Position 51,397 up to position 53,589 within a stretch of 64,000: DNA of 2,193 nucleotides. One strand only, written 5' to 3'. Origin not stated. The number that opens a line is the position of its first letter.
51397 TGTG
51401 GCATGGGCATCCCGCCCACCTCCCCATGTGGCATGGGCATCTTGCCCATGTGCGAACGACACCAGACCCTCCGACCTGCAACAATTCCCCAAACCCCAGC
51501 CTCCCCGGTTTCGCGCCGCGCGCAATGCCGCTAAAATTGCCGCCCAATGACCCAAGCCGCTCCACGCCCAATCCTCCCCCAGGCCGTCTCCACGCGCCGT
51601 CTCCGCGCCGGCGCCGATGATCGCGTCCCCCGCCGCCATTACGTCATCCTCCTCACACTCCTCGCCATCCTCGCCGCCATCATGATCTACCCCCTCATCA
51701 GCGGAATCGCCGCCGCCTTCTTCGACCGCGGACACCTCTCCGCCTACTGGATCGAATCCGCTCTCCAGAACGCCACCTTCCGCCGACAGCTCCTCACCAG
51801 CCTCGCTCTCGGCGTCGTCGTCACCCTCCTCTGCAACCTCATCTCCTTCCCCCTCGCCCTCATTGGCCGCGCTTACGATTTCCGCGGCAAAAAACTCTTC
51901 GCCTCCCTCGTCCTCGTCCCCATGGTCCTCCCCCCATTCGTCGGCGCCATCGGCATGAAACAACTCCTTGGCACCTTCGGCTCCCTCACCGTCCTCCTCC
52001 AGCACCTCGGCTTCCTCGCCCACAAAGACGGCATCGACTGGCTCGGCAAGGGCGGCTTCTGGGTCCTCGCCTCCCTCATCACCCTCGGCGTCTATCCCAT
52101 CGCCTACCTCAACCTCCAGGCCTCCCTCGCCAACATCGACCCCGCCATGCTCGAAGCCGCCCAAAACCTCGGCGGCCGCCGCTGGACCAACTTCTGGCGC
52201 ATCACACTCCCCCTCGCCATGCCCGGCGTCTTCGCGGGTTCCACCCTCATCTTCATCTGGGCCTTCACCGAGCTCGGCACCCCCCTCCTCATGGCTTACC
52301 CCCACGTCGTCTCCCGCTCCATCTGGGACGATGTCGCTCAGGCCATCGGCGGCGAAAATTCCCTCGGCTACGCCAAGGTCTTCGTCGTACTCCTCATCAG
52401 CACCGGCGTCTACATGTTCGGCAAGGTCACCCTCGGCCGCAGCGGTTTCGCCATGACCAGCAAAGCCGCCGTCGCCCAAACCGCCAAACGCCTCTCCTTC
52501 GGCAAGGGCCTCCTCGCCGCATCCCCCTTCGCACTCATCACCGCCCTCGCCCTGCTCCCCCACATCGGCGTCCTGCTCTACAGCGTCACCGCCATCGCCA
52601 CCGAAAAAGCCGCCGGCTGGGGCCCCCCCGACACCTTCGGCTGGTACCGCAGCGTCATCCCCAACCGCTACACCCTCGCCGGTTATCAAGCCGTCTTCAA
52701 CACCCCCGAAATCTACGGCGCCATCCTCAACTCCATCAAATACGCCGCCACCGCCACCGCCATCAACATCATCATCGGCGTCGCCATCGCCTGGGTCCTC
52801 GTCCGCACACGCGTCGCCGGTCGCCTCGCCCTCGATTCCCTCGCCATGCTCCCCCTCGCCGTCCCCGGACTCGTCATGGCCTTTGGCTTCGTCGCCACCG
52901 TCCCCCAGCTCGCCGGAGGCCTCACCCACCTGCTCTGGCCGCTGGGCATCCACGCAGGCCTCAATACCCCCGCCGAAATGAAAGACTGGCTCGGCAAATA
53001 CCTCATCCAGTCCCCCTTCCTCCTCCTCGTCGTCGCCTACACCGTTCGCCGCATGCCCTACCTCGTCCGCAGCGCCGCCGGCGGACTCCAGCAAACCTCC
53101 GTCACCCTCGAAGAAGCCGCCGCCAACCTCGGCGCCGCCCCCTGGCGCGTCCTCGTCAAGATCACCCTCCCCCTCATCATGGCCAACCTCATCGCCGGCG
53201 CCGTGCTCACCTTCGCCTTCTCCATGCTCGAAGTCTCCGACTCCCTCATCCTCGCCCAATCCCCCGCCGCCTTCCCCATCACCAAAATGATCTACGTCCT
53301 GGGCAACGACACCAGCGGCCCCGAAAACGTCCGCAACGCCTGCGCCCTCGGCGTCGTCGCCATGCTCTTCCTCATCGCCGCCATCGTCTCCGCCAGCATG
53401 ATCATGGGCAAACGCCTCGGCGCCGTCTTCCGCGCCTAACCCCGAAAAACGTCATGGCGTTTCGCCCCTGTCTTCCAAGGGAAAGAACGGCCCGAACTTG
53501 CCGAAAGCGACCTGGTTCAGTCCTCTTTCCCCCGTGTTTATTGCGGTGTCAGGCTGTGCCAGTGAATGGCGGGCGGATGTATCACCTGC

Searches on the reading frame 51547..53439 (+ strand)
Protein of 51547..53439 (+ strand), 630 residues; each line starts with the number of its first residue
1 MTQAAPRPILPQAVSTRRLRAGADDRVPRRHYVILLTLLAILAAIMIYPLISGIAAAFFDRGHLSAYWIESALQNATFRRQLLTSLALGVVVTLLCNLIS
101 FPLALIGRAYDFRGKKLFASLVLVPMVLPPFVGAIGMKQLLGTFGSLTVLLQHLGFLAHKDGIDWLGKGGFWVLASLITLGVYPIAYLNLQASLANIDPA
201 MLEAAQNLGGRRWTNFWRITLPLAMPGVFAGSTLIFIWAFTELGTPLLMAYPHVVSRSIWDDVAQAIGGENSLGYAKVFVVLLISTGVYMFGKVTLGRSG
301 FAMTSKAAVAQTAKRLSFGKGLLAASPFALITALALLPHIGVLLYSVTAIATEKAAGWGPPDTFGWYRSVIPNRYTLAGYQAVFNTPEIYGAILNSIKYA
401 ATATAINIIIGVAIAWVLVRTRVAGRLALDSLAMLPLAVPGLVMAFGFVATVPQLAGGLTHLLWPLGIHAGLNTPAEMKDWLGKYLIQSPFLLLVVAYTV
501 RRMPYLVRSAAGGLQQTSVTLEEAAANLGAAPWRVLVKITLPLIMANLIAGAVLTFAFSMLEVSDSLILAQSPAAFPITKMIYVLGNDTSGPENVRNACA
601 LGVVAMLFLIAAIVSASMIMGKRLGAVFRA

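Call 48: search_protein_families(library=pfam, proteins=[window:51547-53439:+], max_evalue=0.0001)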
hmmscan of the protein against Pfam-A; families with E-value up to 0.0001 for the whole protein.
window:51547-53439:+ (630 aa): 1 family
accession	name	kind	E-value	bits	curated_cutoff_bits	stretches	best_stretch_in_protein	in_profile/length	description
PF00528.27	BPD_transp_1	-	2.1e-22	80.2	26.4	2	106-290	8-173/184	Binding-protein-dependent transport system inner membrane component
